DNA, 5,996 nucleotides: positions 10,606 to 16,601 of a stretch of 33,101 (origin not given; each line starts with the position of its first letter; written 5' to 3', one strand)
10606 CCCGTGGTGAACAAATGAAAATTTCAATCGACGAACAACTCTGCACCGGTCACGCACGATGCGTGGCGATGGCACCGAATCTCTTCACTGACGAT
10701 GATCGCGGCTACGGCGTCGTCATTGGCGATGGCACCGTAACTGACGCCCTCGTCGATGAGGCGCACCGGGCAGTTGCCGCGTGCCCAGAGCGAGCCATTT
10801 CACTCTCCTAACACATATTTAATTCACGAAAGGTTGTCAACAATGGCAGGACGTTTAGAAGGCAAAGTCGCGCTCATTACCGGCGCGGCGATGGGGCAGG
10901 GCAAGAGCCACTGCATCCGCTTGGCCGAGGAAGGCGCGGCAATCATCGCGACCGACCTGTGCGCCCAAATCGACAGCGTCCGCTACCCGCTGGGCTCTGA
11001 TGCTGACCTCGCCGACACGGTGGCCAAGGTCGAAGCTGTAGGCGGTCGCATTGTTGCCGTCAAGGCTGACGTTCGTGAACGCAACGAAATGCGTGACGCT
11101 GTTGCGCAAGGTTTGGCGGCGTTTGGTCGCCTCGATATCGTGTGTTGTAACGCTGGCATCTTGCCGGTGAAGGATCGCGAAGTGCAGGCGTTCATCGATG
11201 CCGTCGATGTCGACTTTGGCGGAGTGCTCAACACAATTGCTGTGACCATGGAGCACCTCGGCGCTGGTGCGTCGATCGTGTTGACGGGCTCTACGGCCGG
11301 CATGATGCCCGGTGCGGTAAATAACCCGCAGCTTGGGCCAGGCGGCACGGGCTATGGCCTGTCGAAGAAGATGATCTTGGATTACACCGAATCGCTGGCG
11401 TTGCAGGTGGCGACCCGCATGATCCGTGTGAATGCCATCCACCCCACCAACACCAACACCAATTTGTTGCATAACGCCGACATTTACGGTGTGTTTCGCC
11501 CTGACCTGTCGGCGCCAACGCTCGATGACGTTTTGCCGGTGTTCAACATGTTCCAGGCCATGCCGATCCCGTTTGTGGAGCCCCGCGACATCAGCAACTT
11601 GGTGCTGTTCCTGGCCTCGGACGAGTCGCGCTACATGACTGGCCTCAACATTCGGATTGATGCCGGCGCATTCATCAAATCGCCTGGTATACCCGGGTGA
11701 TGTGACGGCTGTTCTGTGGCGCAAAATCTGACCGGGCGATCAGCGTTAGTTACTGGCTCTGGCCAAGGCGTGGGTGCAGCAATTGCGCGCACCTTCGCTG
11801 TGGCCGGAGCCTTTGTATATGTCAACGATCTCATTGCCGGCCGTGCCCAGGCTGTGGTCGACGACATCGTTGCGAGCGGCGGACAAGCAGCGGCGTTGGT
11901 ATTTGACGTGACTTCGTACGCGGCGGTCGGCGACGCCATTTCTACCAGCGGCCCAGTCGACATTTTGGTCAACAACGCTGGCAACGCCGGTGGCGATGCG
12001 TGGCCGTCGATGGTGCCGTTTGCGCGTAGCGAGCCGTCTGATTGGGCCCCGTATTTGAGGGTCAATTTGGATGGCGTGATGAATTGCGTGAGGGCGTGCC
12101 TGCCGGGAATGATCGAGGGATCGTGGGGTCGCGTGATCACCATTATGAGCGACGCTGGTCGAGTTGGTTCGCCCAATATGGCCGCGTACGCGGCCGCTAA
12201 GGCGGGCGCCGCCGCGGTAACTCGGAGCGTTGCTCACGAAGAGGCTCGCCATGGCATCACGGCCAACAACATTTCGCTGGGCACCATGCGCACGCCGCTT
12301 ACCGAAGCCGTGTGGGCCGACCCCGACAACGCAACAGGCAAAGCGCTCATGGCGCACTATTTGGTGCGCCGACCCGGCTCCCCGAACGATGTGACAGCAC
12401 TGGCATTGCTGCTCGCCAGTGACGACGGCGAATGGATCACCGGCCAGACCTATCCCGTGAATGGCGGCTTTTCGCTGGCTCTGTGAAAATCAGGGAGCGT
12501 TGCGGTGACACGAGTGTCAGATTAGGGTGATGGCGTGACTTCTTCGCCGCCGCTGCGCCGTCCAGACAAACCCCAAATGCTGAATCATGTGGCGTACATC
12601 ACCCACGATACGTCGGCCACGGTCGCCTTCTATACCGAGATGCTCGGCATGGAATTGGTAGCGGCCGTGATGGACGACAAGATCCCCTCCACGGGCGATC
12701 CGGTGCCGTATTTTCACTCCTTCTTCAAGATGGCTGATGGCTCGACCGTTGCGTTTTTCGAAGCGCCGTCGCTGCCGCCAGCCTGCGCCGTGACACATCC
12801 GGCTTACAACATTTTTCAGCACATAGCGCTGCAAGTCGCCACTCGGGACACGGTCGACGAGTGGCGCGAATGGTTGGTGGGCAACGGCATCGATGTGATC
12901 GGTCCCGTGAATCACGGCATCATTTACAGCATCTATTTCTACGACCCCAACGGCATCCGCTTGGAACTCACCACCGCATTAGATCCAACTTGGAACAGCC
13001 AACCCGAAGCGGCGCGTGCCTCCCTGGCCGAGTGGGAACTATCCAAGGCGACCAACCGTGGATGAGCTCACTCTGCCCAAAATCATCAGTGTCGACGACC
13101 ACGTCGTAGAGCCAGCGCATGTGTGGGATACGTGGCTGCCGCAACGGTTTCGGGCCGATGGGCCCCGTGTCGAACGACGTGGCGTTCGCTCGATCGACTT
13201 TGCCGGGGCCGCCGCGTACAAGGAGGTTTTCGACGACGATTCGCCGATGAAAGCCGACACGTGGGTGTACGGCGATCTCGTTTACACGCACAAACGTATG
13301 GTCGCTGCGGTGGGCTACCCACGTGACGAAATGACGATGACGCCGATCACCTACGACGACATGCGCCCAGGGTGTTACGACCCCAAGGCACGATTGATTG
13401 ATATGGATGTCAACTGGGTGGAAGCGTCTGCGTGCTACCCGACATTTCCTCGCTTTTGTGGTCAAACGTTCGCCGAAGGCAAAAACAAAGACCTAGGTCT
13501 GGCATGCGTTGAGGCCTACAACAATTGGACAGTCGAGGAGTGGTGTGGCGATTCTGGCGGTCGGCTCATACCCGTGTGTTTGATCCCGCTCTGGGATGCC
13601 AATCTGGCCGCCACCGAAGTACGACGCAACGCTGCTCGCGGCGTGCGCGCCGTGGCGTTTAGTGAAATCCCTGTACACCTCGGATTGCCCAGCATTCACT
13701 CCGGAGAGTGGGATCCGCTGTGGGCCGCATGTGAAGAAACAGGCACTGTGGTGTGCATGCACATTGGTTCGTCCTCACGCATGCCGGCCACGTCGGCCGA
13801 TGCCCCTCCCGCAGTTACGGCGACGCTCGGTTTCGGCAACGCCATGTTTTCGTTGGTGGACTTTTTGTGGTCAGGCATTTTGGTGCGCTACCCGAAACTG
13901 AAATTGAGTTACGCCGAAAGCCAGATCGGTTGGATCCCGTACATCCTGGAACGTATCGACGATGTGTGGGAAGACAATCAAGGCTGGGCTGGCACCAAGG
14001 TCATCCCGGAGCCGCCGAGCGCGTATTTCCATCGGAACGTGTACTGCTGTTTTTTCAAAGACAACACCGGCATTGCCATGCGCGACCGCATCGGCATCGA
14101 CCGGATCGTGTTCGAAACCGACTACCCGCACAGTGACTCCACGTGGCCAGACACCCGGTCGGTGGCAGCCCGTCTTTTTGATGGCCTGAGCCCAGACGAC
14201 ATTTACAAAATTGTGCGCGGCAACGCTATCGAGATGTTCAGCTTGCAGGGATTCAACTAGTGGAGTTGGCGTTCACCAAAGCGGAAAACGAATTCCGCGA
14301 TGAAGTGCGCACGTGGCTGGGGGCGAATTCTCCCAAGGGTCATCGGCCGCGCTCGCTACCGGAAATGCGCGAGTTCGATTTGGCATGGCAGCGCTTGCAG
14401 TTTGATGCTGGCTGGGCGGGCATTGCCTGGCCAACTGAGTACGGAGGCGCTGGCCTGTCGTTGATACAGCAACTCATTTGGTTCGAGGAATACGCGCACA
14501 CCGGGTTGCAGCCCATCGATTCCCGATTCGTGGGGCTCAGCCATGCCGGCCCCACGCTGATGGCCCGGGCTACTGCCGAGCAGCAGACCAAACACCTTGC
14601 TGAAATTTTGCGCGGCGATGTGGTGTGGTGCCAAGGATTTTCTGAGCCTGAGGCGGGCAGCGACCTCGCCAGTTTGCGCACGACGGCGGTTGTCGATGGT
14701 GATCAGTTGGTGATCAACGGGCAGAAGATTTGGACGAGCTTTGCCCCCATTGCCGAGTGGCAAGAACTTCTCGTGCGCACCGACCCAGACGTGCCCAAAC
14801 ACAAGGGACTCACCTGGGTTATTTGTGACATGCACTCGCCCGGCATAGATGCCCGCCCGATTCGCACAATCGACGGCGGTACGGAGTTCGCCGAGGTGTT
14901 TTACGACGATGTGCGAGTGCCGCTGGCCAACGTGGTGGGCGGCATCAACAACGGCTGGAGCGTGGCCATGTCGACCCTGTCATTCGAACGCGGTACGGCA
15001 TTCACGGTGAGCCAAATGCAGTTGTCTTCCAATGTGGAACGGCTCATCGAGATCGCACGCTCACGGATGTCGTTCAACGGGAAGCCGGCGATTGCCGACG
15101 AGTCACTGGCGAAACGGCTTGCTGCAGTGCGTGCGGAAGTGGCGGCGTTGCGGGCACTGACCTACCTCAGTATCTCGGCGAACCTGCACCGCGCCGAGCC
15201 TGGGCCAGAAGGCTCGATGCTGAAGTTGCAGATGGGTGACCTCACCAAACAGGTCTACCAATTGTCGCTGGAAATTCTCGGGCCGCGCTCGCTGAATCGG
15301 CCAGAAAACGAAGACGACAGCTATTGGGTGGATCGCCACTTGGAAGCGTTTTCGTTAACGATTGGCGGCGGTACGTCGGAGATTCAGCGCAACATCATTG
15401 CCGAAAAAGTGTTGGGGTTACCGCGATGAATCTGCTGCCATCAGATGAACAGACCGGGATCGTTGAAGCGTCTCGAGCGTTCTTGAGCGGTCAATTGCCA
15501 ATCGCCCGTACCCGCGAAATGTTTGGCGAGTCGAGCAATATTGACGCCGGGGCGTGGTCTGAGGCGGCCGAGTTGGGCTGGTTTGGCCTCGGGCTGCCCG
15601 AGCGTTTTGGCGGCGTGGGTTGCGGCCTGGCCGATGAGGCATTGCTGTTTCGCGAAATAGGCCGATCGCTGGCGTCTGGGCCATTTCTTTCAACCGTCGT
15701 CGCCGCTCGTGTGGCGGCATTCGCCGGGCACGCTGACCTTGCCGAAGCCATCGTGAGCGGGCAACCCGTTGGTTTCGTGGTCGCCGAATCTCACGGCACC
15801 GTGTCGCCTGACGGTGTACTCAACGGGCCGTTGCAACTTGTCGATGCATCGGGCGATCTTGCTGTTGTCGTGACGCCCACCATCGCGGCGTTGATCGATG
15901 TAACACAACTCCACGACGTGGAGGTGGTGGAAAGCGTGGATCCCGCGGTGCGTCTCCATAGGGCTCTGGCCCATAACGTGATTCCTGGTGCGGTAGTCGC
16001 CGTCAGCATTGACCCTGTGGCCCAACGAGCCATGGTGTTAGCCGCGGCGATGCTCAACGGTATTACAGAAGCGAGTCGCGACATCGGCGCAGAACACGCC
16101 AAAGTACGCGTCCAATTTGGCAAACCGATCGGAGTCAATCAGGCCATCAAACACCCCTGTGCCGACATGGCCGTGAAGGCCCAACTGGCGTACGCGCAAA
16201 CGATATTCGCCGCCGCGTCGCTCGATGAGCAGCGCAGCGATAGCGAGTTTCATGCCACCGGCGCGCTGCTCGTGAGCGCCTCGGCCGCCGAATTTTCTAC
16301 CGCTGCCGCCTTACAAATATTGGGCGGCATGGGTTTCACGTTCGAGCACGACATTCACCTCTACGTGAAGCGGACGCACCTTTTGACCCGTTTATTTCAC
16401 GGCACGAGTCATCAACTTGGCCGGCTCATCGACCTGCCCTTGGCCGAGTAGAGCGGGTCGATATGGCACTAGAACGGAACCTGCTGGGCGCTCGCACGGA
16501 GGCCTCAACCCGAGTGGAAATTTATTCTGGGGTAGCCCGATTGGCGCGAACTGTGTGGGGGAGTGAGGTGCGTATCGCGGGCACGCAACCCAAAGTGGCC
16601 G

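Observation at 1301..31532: A 14-bp palindrome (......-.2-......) marks every divergent promoter region: candidate regulon-wide operator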

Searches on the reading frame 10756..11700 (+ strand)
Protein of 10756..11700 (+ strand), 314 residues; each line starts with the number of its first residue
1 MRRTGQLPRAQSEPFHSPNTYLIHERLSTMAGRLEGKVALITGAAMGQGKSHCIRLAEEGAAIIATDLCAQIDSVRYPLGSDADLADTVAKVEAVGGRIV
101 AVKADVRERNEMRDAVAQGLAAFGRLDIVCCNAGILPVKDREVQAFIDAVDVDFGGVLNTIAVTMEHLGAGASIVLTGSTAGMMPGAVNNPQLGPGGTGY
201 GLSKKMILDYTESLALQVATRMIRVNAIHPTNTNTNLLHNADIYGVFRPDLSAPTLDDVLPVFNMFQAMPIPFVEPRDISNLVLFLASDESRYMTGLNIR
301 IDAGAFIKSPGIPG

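Call 6: search_protein_families(library=pfam, proteins=[window:10756-11700:+])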
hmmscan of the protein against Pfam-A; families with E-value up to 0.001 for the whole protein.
window:10756-11700:+ (314 aa): 3 families
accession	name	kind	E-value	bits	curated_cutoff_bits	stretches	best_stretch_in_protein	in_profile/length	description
PF00106.31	adh_short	-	2.5e-28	99.3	26.6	1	37-240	1-189/195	short chain dehydrogenase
PF13561.12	adh_short_C2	-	3.5e-28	99.2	27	1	43-304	1-234/236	Enoyl-(Acyl carrier protein) reductase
PF08659.16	KR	-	0.00044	20.6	22.6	1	39-136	3-92/180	KR domain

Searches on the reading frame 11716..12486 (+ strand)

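Call 7: search_protein_families(library=pfam, proteins=[window:11716-12486:+])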
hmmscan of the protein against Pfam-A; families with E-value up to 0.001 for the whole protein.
window:11716-12486:+ (256 aa): 3 families
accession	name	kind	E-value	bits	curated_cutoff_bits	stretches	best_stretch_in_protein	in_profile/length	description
PF00106.31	adh_short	-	1.5e-47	162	26.6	1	10-202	3-193/195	short chain dehydrogenase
PF13561.12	adh_short_C2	-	4.6e-47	161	27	1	17-253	6-236/236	Enoyl-(Acyl carrier protein) reductase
PF08659.16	KR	-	0.00012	22.5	22.6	1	10-192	3-179/180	KR domain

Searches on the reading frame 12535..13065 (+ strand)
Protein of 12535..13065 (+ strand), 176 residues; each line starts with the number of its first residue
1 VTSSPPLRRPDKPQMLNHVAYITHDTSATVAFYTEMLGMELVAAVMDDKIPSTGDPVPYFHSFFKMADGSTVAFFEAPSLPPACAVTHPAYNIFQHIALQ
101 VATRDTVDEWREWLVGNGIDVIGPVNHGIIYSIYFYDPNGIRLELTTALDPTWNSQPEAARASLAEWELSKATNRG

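Call 7: search_protein_families(library=pfam, proteins=[window:12535-13065:+])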
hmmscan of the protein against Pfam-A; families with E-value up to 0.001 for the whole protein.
window:12535-13065:+ (176 aa): 2 families
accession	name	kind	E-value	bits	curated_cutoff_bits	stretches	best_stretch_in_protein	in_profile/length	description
PF00903.31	Glyoxalase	-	3.3e-15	57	20.6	1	16-145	2-121/121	Glyoxalase/Bleomycin resistance protein/Dioxygenase superfamily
PF13669.12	Glyoxalase_4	-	2.1e-06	28.4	27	1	17-123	1-95/109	Glyoxalase/Bleomycin resistance protein/Dioxygenase superfamily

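Call 66: search_protein_families(library=ncbifam, proteins=[window:12535-13065:+], max_evalue=0.00001)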
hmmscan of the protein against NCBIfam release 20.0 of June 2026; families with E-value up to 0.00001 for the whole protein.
window:12535-13065:+ (176 aa): 8 families
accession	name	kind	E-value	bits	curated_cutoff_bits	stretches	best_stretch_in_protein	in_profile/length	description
NF000125.1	498180014_fosA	hypoth_equivalog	2.5e-09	37.4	250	0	87-147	59-118/129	Fos family putative thiol transferase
TIGR03211.1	catechol_2_3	equivalog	2.7e-09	36.8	320.2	1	13-147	143-264/303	catechol 2,3-dioxygenase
NF050075.1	SMU1112c_YaeR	equivalog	1e-06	29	140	1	15-145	3-123/125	SMU1112c/YaeR family gloxylase I-like metalloprotein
NF000495.1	FosK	exception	1.4e-06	28.1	280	0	87-147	52-111/132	fosfomycin resistance glutathione transferase FosK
NF000493.1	Fos_BSH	exception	1.9e-06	28.3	240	0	94-147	63-117/137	FosB/FosD family fosfomycin resistance bacillithiol transferase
NF000496.2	Fos_GSH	equivalog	2.4e-06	27.7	180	0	92-146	63-115/136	fosfomycin resistance glutathione transferase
NF000221.4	FosA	exception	2.8e-06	27.3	250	0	79-146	50-115/137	FosA family fosfomycin resistance glutathione transferase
NF003152.0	PRK04101.1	equivalog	7.1e-06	26.4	171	0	93-147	63-118/139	metallothiol transferase FosB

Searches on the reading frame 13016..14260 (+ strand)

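Call 7: search_protein_families(library=pfam, proteins=[window:13016-14260:+])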
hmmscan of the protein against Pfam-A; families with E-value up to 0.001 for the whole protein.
window:13016-14260:+ (414 aa): 1 family
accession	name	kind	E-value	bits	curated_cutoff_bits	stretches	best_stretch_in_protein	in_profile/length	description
PF04909.20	Amidohydro_2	-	2.1e-36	126.6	26.4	1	103-409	11-288/289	Amidohydrolase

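Call 66: search_protein_families(library=ncbifam, proteins=[window:13016-14260:+], max_evalue=0.00001)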
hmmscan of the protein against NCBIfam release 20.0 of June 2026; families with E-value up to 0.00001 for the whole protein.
window:13016-14260:+ (414 aa): 0 families

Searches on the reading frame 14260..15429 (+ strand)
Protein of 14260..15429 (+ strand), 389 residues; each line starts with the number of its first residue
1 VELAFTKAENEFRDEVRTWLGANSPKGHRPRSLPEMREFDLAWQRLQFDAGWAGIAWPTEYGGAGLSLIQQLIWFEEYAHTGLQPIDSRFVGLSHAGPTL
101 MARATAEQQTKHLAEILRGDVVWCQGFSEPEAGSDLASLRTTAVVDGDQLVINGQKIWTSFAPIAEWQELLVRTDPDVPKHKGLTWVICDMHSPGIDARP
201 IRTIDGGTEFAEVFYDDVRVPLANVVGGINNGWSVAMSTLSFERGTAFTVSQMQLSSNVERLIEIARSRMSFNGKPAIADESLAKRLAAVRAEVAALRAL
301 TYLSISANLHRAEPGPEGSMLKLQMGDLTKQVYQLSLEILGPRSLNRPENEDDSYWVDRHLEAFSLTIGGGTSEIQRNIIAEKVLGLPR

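Call 7: search_protein_families(library=pfam, proteins=[window:14260-15429:+])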
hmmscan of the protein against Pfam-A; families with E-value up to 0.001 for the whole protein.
window:14260-15429:+ (389 aa): 3 families
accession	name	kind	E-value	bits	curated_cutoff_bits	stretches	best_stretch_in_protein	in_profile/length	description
PF00441.29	Acyl-CoA_dh_1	-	3.3e-27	95.9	22.4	1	230-384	1-149/150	Acyl-CoA dehydrogenase, C-terminal domain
PF02770.24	Acyl-CoA_dh_M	-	1.3e-17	64.2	33.3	1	124-218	1-97/97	Acyl-CoA dehydrogenase, middle domain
PF02771.21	Acyl-CoA_dh_N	-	5.5e-13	49.7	22.9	1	6-120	1-113/113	Acyl-CoA dehydrogenase, N-terminal domain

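Call 66: search_protein_families(library=ncbifam, proteins=[window:14260-15429:+], max_evalue=0.00001)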
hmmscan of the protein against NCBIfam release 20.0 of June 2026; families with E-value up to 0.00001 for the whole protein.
window:14260-15429:+ (389 aa): 16 families
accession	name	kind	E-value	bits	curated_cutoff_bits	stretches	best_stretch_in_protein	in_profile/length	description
TIGR03204.1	pimC_large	equivalog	1.5e-75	254.5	623.85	1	2-387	1-395/395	pimeloyl-CoA dehydrogenase large subunit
NF042972.1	AcrlCoAredClosAcrC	equivalog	1e-35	123.2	640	1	1-385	1-377/378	acryloyl-CoA reductase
NF043006.1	CyhCrbnylCoADH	equivalog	1.4e-28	100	650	1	45-384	42-375/380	cyclohexane-1-carbonyl-CoA dehydrogenase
NF045652.1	ProlPCPDhRedW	equivalog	8e-28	97.3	650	1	35-382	29-371/376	L-prolyl-[peptidyl-carrier protein] dehydrogenase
NF053553.1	prodigi_MBC_PigA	equivalog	1.8e-27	96.5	500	1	39-384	37-379/381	prodigiosin MBC biosynthesis dehydrogenase PigA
NF042439.1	SulpropCoADesulf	equivalog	6.3e-25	87.7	600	1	48-386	34-372/379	3-sulfinopropanoyl-CoA desulfinase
NF008997.0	PRK12341.1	equivalog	1.4e-24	86.9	537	1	45-382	44-374/382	acyl-CoA dehydrogenase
NF045552.1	GlutCoADH_Des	equivalog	1.4e-23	83.7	470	1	49-387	48-382/387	glutaryl-CoA dehydrogenase Acd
TIGR03207.1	cyc_hxne_CoA_dh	equivalog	2.8e-23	82.3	575.35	1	50-383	44-370/372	cyclohexanecarboxyl-CoA dehydrogenase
NF007000.1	PRK09463.1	subfamily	9.7e-16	57.2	600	1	43-345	79-398/726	acyl-CoA dehydrogenase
NF002885.1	PRK03354.1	equivalog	2e-15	56.7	540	1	41-362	40-355/378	crotonobetainyl-CoA dehydrogenase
NF058590.1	AcCoDHFadEBacil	equivalog_domain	1.3e-13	50.3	600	1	49-302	64-314/586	acyl-CoA dehydrogenase FadE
NF009586.0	PRK13026.1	subfamily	8e-13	47.6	608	1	54-346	124-434/777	acyl-CoA dehydrogenase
NF037942.1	ac_ACP_DH_MbtN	equivalog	5.2e-12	45.2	700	1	98-381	85-362/376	mycobactin biosynthesis acyl-ACP dehydrogenase MbtN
NF052270.1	Staph_DH_FadE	equivalog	1e-09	37.7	600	1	92-201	111-215/400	acyl-CoA dehydrogenase FadE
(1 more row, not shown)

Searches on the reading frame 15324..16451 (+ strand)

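Call 7: search_protein_families(library=pfam, proteins=[window:15324-16451:+])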
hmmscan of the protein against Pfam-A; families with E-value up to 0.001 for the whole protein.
window:15324-16451:+ (375 aa): 2 families
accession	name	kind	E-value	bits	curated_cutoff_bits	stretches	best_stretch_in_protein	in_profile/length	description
PF00441.29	Acyl-CoA_dh_1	-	5e-16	59.6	22.4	1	239-363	17-139/150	Acyl-CoA dehydrogenase, C-terminal domain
PF02771.21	Acyl-CoA_dh_N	-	2.1e-12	47.8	22.9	1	40-124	1-86/113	Acyl-CoA dehydrogenase, N-terminal domain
